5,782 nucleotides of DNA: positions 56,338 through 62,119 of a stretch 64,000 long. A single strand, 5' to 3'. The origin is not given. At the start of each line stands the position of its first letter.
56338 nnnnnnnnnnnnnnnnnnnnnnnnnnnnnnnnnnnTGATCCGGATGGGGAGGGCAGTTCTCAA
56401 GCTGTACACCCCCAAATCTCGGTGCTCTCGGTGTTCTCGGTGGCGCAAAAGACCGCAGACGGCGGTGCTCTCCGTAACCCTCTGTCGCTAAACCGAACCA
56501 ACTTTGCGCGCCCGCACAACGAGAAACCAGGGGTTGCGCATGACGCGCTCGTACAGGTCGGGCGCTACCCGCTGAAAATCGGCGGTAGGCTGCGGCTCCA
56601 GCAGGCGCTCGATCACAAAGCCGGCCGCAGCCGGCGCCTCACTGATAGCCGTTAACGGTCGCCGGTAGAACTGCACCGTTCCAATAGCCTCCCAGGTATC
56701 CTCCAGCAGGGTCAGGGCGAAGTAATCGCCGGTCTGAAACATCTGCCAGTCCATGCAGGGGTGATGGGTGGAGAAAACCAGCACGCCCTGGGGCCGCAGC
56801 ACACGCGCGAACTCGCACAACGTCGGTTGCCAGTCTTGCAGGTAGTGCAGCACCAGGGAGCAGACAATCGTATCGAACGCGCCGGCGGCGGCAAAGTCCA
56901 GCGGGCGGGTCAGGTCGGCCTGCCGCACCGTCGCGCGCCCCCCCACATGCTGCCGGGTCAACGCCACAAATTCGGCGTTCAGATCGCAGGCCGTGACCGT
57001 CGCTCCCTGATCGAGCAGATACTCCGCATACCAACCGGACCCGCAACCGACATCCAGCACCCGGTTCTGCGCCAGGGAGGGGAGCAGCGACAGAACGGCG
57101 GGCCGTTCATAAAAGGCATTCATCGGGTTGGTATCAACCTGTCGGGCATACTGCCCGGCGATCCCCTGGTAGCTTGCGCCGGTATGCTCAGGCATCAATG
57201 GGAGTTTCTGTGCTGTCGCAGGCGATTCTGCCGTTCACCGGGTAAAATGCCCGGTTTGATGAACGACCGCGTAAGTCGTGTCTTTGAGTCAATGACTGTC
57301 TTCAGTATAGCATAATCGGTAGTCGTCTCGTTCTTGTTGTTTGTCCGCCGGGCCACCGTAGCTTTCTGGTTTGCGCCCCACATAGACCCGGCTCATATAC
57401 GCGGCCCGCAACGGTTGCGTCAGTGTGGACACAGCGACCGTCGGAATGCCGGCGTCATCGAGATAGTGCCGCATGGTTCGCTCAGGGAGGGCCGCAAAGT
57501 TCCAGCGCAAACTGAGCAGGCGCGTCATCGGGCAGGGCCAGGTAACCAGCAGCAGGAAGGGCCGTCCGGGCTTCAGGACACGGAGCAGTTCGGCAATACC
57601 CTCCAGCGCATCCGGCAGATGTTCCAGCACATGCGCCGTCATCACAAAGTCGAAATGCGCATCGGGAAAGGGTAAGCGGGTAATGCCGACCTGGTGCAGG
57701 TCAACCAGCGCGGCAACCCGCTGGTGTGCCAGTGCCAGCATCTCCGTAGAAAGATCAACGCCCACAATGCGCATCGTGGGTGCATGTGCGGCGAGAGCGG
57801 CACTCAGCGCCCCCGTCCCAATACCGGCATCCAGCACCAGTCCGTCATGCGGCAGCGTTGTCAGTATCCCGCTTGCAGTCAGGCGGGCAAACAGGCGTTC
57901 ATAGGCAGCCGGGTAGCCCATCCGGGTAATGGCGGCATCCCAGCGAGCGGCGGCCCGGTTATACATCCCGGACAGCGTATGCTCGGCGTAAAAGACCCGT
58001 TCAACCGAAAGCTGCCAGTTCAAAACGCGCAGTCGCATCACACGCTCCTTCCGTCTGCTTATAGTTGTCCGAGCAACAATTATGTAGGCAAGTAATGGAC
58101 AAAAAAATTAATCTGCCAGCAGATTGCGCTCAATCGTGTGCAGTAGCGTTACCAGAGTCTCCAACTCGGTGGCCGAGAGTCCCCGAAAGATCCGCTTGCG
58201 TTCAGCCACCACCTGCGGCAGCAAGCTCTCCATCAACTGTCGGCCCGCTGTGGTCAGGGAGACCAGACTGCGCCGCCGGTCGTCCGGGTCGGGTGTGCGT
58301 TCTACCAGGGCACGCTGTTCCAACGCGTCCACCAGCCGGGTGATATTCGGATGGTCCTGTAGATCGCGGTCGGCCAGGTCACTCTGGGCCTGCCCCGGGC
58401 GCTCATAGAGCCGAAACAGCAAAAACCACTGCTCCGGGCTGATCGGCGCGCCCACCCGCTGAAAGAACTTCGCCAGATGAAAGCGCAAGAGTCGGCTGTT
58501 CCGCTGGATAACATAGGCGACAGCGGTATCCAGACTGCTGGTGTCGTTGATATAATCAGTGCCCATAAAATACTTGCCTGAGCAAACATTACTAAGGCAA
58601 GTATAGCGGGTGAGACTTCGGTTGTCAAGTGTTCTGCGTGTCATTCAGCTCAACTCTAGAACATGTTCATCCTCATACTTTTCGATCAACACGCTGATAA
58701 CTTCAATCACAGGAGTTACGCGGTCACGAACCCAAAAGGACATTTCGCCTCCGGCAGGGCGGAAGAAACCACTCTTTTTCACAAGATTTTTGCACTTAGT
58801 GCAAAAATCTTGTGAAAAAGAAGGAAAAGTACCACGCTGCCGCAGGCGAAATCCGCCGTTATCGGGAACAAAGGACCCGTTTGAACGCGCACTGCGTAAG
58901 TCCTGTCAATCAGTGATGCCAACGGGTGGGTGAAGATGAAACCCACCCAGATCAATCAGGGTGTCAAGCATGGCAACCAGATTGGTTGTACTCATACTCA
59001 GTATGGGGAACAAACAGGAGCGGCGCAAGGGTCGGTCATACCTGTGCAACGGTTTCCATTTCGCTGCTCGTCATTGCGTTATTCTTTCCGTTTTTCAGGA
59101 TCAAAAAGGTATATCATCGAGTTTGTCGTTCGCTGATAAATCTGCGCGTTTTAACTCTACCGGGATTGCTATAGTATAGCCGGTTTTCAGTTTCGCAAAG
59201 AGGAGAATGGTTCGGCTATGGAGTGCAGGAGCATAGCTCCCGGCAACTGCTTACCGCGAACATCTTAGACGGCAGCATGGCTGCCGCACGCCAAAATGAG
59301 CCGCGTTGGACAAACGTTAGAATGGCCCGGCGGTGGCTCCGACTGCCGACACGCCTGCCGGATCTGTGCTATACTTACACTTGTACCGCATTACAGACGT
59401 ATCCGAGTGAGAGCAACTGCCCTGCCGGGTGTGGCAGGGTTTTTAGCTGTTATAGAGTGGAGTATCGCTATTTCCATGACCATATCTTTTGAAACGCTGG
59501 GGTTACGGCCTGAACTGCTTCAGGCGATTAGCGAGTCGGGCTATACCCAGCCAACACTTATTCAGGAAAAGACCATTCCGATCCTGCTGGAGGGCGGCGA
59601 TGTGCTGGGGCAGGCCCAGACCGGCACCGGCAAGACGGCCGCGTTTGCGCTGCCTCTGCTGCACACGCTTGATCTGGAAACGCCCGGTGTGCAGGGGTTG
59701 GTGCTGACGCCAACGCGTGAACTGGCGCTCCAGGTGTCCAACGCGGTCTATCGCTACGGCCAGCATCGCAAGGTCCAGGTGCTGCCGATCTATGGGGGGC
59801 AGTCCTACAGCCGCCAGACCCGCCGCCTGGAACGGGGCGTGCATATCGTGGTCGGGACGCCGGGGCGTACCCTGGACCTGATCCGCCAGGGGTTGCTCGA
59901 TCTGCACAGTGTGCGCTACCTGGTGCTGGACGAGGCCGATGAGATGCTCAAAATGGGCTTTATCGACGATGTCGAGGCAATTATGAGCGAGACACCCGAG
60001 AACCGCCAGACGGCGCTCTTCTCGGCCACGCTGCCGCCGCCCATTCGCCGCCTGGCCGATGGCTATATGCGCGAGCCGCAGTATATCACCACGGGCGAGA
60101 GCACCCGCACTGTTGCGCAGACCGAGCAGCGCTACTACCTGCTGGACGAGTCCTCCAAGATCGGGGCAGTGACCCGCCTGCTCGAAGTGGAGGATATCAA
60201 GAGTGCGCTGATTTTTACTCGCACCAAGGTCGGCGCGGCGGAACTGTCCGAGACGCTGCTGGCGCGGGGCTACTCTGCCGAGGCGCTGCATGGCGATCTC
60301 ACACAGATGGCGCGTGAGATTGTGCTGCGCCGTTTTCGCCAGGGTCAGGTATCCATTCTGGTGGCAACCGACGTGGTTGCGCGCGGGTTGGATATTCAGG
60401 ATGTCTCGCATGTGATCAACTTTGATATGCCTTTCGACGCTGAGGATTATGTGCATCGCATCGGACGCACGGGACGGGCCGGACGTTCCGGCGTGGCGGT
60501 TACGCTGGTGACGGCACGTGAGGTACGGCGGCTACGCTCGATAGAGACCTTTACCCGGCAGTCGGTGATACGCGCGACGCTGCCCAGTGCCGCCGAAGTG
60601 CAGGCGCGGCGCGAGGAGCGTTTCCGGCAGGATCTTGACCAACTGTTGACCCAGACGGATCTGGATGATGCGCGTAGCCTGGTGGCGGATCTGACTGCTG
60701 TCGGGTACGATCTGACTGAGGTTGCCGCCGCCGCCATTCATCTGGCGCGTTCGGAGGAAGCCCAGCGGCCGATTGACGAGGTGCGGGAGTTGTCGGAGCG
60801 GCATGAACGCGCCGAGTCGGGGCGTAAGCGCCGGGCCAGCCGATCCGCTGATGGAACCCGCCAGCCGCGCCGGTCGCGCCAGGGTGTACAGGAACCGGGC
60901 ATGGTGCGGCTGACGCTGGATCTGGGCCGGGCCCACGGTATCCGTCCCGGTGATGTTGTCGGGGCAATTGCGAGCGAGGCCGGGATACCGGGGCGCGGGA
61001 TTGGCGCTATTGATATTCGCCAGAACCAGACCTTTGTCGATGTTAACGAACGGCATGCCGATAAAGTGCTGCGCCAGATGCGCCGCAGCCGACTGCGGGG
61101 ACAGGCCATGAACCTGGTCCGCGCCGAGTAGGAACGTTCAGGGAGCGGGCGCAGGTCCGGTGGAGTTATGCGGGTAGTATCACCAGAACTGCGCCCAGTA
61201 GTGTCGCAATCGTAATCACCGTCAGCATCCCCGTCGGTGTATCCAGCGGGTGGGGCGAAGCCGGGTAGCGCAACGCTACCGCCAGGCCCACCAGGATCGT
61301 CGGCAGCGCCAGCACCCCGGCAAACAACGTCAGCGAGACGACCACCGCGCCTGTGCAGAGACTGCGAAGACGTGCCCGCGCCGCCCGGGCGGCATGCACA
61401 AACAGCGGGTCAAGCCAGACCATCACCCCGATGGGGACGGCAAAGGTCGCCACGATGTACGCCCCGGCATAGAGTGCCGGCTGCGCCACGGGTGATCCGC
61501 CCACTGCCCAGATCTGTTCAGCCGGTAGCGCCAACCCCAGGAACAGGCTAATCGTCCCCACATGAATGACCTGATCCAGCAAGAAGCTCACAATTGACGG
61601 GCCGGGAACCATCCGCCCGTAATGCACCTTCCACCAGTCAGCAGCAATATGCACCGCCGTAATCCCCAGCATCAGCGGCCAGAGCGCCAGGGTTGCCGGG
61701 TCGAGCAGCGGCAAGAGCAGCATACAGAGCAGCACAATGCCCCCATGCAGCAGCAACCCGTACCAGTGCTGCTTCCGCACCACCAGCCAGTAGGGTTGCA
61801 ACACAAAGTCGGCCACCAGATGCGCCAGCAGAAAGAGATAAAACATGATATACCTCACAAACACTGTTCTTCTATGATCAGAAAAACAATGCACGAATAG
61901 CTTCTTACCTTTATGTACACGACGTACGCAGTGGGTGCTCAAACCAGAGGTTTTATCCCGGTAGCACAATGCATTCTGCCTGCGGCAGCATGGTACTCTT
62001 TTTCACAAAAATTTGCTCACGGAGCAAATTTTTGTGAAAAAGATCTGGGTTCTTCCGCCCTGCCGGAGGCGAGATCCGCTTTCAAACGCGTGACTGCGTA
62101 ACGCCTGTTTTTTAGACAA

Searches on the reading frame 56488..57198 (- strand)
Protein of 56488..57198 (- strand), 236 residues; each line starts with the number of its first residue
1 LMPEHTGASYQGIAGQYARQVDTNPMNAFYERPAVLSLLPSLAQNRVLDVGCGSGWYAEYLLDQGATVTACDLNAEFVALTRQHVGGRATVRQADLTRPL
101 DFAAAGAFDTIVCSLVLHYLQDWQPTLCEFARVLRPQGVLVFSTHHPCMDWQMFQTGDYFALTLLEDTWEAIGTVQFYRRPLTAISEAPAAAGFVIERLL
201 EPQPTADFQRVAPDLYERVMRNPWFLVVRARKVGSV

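Call 8: search_protein_families(library=pfam, proteins=[window:56488-57198:-])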
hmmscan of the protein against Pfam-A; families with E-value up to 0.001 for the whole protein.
window:56488-57198:- (236 aa): 14 families
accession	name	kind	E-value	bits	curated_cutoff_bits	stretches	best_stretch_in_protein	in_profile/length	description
PF08241.18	Methyltransf_11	-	1.2e-23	84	21.2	1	48-142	1-95/95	Methyltransferase domain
PF13649.12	Methyltransf_25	-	6.4e-20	72.1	27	1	47-138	1-97/97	Methyltransferase domain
PF13489.12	Methyltransf_23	-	8.4e-18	65.1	27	1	36-156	14-131/164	Methyltransferase domain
PF08242.18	Methyltransf_12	-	3.4e-17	63.4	30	1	48-140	1-98/98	Methyltransferase domain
PF13847.12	Methyltransf_31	-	6.2e-12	45.8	27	1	44-146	4-113/145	Methyltransferase domain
PF05401.17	NodS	-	7.6e-08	32.9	24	1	45-152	45-156/201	Nodulation protein S (NodS)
PF03141.22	Methyltransf_29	-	2e-06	27.1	23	1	45-145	119-220/506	Putative S-adenosyl-L-methionine-dependent methyltransferase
PF01209.24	Ubie_methyltran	-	2.9e-06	27.2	20.1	1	41-148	45-158/233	ubiE/COQ5 methyltransferase family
PF07021.18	MetW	-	3.3e-06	27.3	21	1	44-171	14-139/193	Methionine biosynthesis protein MetW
PF05175.20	MTS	-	9.8e-06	25.7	23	1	36-140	24-136/170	Methyltransferase small domain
PF08003.17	Methyltransf_9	-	0.00013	21.5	23.8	1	35-144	107-219/315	Protein of unknown function (DUF1698)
PF03848.20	TehB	-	0.00027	20.9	20.4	1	42-121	29-109/193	Tellurite resistance protein TehB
PF06325.19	PrmA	-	0.00031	20.8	22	1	43-143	161-259/296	Ribosomal protein L11 methyltransferase (PrmA)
PF01728.25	FtsJ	-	0.00059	20.3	24.1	1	44-114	22-98/181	FtsJ-like methyltransferase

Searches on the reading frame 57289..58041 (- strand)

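Call 8: search_protein_families(library=pfam, proteins=[window:57289-58041:-])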
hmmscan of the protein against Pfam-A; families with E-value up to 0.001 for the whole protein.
window:57289-58041:- (250 aa): 7 families
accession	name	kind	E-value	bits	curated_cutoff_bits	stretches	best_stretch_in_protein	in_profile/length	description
PF08241.18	Methyltransf_11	-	1e-21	77.8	21.2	1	70-159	1-90/95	Methyltransferase domain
PF13649.12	Methyltransf_25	-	3.7e-21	76.1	27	1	69-159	1-96/97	Methyltransferase domain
PF08242.18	Methyltransf_12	-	8.1e-15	55.8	30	1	70-159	1-95/98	Methyltransferase domain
PF13489.12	Methyltransf_23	-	2.1e-12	47.5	27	1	59-187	16-139/164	Methyltransferase domain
PF13847.12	Methyltransf_31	-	4.4e-12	46.3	27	1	69-163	7-108/145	Methyltransferase domain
PF01209.24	Ubie_methyltran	-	9e-11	42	20.1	1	69-166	51-153/233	ubiE/COQ5 methyltransferase family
PF05175.20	MTS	-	5e-05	23.4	23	1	60-111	24-77/170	Methyltransferase small domain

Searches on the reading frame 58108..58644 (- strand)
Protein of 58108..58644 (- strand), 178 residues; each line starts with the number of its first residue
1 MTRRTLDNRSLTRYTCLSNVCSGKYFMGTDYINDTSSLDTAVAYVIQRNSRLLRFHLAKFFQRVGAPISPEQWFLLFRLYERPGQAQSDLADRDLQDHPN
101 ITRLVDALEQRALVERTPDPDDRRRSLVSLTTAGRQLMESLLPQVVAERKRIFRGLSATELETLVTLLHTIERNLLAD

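Call 8: search_protein_families(library=pfam, proteins=[window:58108-58644:-])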
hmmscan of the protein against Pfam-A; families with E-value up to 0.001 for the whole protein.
window:58108-58644:- (178 aa): 3 families
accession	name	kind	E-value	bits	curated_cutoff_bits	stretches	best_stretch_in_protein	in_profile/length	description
PF01047.28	MarR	-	6.3e-16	58.5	24.6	1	68-125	1-58/59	MarR family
PF12802.13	MarR_2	-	8.4e-13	48.7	27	1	68-125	3-61/61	MarR family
PF13463.12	HTH_27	-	1.5e-07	32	22.2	1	69-134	2-68/68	Winged helix DNA-binding domain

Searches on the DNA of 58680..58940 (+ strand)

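Call 56: search_rna_families(source=window, start=58680, end=58940, threshold=evalue, max_evalue=10)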
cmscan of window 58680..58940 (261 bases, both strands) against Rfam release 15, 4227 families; matches with E-value up to 10: 14.
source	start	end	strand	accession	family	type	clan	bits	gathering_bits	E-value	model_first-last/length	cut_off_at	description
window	58772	58822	-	RF04239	mir-4679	Gene; miRNA;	-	33.9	88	4.3e-05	1-75/75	no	mir-4679 microRNA precursor family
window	58770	58824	+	RF03609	mir-5470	Gene; miRNA;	-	28.8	98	0.00037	1-81/81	no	mir-5470 microRNA precursor family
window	58769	58826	+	RF03467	mir-2851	Gene; miRNA;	CL00142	28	85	0.0027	1-90/90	no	mir-2851 microRNA precursor family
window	58773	58822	-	RF03831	mir-627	Gene; miRNA;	-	26.6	86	0.00055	1-87/87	no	mir-627 microRNA precursor family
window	58776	58818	+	RF03664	MIR6288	Gene; miRNA;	-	24.6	74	0.0076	1-92/92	no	MIR6288 microRNA precursor family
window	58763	58834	+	RF01910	mir-511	Gene; miRNA;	CL00140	24.5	80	0.0043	1-81/81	no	mir-511 microRNA precursor family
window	58773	58821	+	RF01859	Phe_leader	Cis-reg; leader;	-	23.8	55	0.057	18-90/125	no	Phenylalanine leader peptide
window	58763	58826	+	RF00821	mir-249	Gene; miRNA;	-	20.5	70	0.031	1-97/97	no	mir-249 microRNA precursor family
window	58777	58908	+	RF03069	malK-I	Cis-reg;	-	17.2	60.3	0.47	1-181/181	no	malK-I RNA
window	58774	58820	-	RF03323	mir-3613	Gene; miRNA;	-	16.8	91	0.57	22-64/86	no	mir-3613 microRNA precursor family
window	58766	58832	+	RF01036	mir-567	Gene; miRNA;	-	15.7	90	2.5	1-70/70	no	mir-567 microRNA precursor family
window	58779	58816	+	RF00823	lsy-6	Gene; miRNA;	-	13.8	60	3.8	1-74/74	no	lsy-6 microRNA precursor family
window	58772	58822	+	RF00445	MIR399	Gene; miRNA;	-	12.6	57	4.9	1-117/117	no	mir-399 microRNA precursor family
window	58905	58931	-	RF00192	BLV_package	Cis-reg;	-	11.8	70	3.5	23-55/55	no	Bovine leukaemia virus RNA packaging signal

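Call 67: search_dna_similar(query=window:58700-58915:+, collection=plasmids, mode=distant, max_evalue=0.001, max_rows=15)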
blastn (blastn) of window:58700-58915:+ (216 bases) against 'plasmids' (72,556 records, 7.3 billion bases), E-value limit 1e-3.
No match.

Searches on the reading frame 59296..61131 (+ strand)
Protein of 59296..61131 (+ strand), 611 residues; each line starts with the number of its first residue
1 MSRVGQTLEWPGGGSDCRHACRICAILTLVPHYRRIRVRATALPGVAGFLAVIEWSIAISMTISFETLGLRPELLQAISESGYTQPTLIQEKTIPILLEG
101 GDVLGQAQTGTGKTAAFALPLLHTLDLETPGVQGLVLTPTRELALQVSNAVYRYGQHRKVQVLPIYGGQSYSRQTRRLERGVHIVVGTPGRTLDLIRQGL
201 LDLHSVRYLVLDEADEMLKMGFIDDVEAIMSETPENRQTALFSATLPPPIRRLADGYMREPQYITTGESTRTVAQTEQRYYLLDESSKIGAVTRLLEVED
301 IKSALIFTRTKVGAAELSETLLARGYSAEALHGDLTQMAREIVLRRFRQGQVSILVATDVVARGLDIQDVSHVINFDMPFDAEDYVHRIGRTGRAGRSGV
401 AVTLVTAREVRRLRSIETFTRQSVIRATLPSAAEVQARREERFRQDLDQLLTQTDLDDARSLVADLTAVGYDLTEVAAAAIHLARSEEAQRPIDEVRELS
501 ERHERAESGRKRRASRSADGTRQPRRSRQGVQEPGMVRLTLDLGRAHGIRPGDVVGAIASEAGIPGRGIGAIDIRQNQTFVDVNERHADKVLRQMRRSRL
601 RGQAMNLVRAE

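Call 8: search_protein_families(library=pfam, proteins=[window:59296-61131:+])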
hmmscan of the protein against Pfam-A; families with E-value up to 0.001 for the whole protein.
window:59296-61131:+ (611 aa): 4 families
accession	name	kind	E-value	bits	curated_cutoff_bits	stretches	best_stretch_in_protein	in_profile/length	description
PF00270.35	DEAD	-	7.2e-49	166.2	26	1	88-251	2-165/167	DEAD/DEAH box helicase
PF00271.37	Helicase_C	-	1.8e-33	115.5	23.5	1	288-396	2-110/110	Helicase conserved C-terminal domain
PF03880.21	DbpA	-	5.6e-23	81.2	25.6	1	538-607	1-70/72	DbpA RNA binding domain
PF25399.1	DeaD_dimer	-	4.2e-10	40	23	1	430-489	1-61/67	RNA helicase DeaD dimerization domain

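Call 44: find_homologous_proteins(query=window:59296-61131:+, max_evalue=1e-100)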
Query window:59296-61131:+ (611 aa): 7989 proteins with E <= 1e-100 among 8000 candidates; the best 120 are listed.
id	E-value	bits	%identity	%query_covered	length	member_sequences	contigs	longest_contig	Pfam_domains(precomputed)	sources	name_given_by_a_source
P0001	0.0e+0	1063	91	90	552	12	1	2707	PF00270.36,PF03880.22,PF00271.38,PF25399.2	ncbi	-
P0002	2.8e-294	995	84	90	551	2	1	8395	PF00270.36,PF03880.22,PF00271.38,PF25399.2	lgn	-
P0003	7.9e-257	871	75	90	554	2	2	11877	PF00270.36,PF03880.22,PF00271.38,PF25399.2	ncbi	-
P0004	2.2e-256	870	75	90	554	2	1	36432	PF00270.36,PF03880.22,PF00271.38,PF25399.2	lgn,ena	-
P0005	7.6e-255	865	74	90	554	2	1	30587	PF00270.36,PF03880.22,PF00271.38,PF25399.2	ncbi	-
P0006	4.3e-251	852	74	90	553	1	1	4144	PF00270.36,PF03880.22,PF00271.38,PF25399.2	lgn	-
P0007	2.4e-241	820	71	90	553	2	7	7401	PF00270.36,PF03880.22,PF00271.38,PF25399.2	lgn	-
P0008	7.4e-237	805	70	90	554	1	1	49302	PF00270.36,PF03880.22,PF00271.38,PF25399.2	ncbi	-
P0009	6.4e-227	773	66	90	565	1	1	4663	PF00270.36,PF03880.22,PF00271.38,PF25399.2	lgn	-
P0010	3.4e-224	764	65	89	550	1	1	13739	PF00270.36,PF03880.22,PF00271.38,PF25399.2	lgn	-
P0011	4.0e-221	754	65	90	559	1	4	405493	PF00270.36,PF03880.22,PF00271.38,PF25399.2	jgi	jgi:ATP-dependent RNA helicase DeaD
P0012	1.1e-220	752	64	90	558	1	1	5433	PF00270.36,PF03880.22,PF00271.38,PF25399.2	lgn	-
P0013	1.8e-219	748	64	90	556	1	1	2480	PF00270.36,PF03880.22,PF00271.38,PF25399.2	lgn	-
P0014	7.8e-219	746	64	90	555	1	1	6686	PF00270.36,PF03880.22,PF00271.38,PF25399.2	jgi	jgi:ATP-dependent RNA helicase DeaD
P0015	9.1e-219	746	65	90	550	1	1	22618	PF00270.36,PF03880.22,PF00271.38,PF25399.2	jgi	-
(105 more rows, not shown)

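Call 45: find_encoding_contigs(protein=P0001, flank=10000, max_places=6)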
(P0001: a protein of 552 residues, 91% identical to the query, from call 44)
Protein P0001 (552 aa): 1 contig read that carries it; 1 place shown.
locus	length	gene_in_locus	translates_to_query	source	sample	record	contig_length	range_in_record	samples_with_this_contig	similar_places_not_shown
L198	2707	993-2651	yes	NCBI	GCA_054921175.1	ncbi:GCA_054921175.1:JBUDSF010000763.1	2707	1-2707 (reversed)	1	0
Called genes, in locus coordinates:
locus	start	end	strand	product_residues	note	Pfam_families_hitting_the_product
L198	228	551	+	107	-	PF04542:Sigma70_r2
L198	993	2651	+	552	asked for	PF00270:DEAD, PF00271:Helicase_C, PF25399:DeaD_dimer, PF03880:DbpA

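Call 46: find_encoding_contigs(protein=P0002, flank=10000, max_places=4)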
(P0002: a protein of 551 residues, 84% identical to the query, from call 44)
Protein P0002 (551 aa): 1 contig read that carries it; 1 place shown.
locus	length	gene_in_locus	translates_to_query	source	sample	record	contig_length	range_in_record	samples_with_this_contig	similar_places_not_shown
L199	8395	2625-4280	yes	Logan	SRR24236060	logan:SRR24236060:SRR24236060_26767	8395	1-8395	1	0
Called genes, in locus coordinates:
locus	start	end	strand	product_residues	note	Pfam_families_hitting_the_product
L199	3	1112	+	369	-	?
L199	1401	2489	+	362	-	PF01544:CorA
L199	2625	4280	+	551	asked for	PF00270:DEAD, PF00271:Helicase_C, PF25399:DeaD_dimer, PF03880:DbpA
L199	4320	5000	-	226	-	PF11750:DUF3307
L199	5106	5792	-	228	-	PF00027:cNMP_binding, PF13545:HTH_Crp_2, PF00325:Crp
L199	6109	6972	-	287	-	-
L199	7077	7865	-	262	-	PF13508:Acetyltransf_7 (faint), PF00583:Acetyltransf_1, PF08445:FR47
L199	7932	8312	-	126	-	-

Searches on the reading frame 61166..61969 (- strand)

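Call 53: search_protein_families(library=pfam, max_evalue=0.00001, proteins=[window:61166-61969:-])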
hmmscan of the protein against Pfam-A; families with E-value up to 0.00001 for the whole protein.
window:61166-61969:- (267 aa): 1 family
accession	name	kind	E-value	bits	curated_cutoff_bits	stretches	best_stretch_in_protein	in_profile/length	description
PF11750.13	DUF3307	-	7.2e-15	55.6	23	1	43-143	2-105/127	Protein of unknown function (DUF3307)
